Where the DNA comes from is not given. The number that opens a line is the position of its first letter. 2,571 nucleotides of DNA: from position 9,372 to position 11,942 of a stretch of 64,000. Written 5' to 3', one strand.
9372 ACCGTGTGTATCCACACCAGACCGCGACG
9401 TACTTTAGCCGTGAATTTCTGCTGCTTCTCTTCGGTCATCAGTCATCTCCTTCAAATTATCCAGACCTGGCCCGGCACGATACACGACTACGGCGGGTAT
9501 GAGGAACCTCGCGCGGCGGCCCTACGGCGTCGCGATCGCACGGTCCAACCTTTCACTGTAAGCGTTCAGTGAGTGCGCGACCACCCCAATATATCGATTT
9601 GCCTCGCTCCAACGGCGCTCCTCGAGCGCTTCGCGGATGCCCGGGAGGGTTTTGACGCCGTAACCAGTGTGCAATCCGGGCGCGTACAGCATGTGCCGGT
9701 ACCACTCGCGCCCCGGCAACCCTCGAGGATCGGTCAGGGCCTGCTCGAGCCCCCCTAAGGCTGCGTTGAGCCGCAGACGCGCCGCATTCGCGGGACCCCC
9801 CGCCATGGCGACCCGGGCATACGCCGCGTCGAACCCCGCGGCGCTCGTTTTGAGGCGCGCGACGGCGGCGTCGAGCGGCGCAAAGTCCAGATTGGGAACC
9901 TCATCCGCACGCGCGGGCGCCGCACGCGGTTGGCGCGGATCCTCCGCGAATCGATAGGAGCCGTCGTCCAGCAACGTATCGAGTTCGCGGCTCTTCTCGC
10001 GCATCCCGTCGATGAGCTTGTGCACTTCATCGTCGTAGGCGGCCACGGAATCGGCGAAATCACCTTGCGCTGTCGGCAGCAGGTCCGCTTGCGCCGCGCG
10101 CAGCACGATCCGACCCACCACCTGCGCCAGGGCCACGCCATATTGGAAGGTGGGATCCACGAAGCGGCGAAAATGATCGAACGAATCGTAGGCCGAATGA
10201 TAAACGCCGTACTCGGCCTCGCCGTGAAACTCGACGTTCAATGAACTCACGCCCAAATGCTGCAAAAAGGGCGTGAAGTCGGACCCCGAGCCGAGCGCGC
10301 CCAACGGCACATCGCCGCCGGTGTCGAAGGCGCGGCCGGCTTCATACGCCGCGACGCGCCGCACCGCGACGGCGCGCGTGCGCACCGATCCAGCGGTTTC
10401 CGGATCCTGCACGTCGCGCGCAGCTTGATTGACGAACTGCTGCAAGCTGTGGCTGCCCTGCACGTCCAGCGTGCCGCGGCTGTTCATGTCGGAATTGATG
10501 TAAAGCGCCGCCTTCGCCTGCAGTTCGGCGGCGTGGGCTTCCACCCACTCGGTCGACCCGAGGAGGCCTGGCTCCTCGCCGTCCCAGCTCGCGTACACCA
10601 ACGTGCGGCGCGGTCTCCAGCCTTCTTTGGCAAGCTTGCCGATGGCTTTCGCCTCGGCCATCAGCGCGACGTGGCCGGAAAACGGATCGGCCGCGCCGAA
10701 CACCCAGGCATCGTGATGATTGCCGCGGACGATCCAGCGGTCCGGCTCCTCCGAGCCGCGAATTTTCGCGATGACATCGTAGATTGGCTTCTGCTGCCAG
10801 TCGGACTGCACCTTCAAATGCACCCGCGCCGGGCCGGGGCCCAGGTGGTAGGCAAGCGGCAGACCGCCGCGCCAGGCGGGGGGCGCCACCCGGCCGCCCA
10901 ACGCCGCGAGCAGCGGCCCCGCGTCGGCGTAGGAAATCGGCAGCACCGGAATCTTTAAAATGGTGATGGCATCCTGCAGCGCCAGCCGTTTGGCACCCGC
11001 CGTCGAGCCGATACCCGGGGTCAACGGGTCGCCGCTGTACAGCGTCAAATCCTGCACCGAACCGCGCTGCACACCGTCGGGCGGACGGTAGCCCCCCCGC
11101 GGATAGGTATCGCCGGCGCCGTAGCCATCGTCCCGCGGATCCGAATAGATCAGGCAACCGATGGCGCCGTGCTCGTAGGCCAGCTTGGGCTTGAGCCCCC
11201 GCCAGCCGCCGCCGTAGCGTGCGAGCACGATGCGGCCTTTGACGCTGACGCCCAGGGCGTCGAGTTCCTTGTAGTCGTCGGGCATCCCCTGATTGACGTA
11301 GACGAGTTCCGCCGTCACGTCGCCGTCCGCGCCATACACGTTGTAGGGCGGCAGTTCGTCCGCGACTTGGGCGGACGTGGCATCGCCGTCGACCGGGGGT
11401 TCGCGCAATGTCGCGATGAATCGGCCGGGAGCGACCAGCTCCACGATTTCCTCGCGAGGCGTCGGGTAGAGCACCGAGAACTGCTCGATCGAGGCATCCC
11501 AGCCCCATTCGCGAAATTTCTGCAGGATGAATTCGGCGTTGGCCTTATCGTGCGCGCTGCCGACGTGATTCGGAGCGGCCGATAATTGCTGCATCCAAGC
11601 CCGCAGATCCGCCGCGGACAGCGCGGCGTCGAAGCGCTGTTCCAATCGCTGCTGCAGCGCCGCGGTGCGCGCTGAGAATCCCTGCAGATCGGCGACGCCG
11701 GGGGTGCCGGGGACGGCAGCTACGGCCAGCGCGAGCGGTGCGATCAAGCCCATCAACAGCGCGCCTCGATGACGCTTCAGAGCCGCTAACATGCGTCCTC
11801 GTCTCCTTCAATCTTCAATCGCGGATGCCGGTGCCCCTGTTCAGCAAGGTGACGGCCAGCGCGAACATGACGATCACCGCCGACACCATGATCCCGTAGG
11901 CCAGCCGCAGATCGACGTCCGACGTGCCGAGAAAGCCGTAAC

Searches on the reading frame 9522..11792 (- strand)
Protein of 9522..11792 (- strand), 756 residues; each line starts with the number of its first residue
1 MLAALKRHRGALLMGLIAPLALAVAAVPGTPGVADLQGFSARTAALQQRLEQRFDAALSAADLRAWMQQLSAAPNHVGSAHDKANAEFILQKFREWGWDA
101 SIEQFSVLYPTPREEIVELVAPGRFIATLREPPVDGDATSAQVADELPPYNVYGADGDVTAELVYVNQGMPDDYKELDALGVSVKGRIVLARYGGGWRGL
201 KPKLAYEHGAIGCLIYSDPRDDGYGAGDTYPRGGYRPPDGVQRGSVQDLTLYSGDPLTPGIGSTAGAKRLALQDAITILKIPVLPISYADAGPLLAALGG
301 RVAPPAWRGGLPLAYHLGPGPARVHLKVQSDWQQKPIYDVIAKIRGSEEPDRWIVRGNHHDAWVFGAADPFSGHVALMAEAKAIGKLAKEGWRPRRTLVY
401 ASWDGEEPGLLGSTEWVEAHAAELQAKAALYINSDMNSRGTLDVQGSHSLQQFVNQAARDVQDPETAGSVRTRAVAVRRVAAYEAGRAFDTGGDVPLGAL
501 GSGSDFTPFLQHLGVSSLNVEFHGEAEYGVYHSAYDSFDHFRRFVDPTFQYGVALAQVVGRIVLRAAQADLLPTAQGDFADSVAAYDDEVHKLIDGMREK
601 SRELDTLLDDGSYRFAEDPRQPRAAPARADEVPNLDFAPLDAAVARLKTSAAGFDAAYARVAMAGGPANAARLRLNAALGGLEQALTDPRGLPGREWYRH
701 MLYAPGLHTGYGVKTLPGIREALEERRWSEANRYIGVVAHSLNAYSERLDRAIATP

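Call 55: search_protein_families(library=pfam, proteins=[window:9522-11792:-], max_evalue=0.00001)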
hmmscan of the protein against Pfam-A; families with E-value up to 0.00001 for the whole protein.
window:9522-11792:- (756 aa): 3 families
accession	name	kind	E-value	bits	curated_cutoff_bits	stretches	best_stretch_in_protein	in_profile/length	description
PF04253.20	TFR_dimer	-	7e-26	91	27.1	1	635-749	1-120/121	Transferrin receptor-like dimerisation domain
PF04389.22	Peptidase_M28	-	8.6e-17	61.9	21.3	1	340-541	2-177/193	Peptidase family M28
PF02225.27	PA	-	1e-07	32.4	23.9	1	159-248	1-94/95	PA domain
